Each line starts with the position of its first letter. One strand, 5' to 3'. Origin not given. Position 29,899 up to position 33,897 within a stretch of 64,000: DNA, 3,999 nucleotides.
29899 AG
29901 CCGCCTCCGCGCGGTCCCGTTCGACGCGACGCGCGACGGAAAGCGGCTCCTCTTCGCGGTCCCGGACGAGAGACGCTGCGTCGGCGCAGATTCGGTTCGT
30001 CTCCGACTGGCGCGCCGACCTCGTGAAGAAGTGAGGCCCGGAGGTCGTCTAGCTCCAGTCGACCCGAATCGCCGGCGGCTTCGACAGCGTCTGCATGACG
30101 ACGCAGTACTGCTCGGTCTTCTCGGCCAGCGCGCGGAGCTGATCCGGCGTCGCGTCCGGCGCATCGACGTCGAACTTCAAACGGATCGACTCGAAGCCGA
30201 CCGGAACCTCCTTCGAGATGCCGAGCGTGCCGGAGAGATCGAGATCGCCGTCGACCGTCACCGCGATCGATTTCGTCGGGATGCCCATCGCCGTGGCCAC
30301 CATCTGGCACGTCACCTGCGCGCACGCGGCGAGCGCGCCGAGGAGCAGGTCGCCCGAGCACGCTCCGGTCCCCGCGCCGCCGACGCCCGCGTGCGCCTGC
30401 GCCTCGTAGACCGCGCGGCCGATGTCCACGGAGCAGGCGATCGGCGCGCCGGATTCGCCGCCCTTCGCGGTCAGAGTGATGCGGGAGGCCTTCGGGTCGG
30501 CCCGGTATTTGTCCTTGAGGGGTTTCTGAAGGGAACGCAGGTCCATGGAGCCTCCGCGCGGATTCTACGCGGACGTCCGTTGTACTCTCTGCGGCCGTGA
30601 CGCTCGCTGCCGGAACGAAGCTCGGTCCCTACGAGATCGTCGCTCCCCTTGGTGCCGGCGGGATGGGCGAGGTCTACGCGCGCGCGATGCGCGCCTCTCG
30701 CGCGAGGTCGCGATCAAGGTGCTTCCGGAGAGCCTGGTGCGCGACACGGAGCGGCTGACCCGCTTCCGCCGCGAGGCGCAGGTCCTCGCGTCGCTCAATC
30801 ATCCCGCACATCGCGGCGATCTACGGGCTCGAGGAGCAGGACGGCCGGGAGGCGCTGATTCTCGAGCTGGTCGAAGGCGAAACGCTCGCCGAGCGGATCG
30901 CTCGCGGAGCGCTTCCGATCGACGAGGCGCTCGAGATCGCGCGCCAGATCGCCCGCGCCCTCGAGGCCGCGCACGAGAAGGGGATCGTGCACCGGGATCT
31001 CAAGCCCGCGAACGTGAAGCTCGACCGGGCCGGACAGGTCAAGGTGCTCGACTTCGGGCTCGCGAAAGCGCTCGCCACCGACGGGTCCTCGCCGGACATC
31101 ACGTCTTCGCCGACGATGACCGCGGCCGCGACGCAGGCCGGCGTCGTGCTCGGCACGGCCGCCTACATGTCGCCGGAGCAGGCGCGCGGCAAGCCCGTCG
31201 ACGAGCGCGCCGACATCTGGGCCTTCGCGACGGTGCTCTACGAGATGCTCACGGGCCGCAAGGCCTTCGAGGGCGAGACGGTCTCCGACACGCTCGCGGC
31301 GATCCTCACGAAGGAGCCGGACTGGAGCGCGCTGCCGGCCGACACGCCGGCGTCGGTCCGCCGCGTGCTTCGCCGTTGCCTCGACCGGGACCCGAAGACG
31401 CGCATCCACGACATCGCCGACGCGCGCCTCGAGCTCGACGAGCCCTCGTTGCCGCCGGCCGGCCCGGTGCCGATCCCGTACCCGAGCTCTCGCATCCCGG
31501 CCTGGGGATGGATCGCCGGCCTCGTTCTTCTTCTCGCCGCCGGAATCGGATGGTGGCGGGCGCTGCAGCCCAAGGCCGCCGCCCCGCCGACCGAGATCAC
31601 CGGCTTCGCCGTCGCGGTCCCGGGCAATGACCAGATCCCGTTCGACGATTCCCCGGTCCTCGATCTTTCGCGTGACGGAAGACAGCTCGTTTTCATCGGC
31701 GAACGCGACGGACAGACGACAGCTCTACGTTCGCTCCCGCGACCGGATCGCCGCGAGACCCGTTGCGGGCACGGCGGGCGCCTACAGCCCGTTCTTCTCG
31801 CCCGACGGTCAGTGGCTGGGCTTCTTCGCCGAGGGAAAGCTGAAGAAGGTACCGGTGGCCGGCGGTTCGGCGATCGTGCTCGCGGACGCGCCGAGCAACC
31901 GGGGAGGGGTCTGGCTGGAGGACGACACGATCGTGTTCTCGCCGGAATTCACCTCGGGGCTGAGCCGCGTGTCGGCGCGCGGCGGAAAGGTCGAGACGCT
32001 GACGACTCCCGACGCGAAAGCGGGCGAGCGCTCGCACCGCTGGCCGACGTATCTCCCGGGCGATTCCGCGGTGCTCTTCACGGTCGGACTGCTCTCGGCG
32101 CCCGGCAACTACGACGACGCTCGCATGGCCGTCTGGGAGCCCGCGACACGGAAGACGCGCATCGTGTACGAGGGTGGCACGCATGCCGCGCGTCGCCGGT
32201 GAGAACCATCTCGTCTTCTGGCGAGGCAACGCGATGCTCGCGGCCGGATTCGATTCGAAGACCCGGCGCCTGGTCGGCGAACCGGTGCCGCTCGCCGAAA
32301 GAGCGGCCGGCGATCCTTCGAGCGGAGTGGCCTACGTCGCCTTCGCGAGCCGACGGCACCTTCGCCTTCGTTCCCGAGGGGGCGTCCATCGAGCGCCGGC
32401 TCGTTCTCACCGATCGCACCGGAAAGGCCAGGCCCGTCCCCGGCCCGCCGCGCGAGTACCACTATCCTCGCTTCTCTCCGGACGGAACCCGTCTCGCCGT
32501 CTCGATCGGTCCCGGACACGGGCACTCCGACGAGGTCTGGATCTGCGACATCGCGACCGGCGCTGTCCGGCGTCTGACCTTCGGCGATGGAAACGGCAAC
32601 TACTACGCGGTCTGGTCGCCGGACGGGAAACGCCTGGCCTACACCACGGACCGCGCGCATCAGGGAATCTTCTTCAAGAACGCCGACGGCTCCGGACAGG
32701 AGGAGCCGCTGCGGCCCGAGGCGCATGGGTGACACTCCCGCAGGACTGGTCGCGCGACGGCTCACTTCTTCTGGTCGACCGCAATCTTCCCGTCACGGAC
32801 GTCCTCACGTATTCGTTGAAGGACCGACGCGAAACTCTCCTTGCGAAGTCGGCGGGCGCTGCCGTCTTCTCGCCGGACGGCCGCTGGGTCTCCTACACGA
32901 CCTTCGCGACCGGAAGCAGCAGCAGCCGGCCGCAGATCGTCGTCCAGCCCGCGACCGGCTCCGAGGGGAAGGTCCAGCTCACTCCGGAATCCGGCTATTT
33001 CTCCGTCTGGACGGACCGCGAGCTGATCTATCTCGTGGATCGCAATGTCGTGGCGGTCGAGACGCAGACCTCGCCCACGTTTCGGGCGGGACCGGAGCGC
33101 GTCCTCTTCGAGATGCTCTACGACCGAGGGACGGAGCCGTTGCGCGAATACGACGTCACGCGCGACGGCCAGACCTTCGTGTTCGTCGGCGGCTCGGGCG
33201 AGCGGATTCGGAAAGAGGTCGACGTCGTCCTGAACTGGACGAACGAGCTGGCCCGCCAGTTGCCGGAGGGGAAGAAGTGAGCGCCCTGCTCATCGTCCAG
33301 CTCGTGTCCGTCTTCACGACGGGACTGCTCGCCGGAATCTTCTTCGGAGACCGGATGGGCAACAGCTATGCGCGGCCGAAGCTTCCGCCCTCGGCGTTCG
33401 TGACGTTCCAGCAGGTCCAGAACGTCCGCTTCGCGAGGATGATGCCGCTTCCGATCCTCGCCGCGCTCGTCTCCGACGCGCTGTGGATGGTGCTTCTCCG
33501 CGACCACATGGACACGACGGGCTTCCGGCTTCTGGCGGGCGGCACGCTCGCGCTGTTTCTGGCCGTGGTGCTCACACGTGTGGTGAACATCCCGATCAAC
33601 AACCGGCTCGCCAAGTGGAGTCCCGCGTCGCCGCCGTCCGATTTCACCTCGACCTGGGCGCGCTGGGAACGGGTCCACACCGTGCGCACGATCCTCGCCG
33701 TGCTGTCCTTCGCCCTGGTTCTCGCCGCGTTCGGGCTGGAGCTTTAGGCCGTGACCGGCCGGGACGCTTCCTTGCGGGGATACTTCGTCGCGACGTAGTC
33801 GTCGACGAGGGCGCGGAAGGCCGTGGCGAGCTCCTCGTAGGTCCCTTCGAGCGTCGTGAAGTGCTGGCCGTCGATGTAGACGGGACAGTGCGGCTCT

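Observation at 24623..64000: Array of 12 co-oriented receptor-like Ser/Thr kinase - beta-propeller genes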

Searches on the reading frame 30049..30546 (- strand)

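Call 14: search_protein_families(library=pfam, proteins=[window:30049-30546:-], max_evalue=0.01)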
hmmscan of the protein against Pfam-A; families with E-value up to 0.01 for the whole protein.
window:30049-30546:- (165 aa): 1 family
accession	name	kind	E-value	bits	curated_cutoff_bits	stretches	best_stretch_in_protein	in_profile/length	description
PF02566.24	OsmC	-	4.8e-22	78.7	27.5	1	58-162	2-99/100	OsmC-like protein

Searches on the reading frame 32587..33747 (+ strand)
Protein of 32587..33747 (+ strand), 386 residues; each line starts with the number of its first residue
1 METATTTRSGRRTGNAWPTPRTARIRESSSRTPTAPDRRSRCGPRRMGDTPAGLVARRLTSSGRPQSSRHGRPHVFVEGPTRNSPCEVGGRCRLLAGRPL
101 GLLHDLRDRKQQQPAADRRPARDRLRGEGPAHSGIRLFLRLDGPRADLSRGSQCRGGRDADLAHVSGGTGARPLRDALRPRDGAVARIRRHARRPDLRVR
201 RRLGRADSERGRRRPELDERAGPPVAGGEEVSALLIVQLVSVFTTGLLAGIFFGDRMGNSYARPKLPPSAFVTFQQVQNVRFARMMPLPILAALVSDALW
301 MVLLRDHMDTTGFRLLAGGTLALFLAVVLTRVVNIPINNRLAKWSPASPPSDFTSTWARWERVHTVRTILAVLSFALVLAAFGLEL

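Call 58: search_protein_families(library=pfam, proteins=[window:32587-33747:+], max_evalue=0.001)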
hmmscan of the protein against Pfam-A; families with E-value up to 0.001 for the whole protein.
window:32587-33747:+ (386 aa): 1 family
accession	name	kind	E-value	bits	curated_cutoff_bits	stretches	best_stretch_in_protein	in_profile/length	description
PF08592.16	Anthrone_oxy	-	1.2e-13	51.6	27.3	1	281-377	8-106/106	Anthrone oxygenase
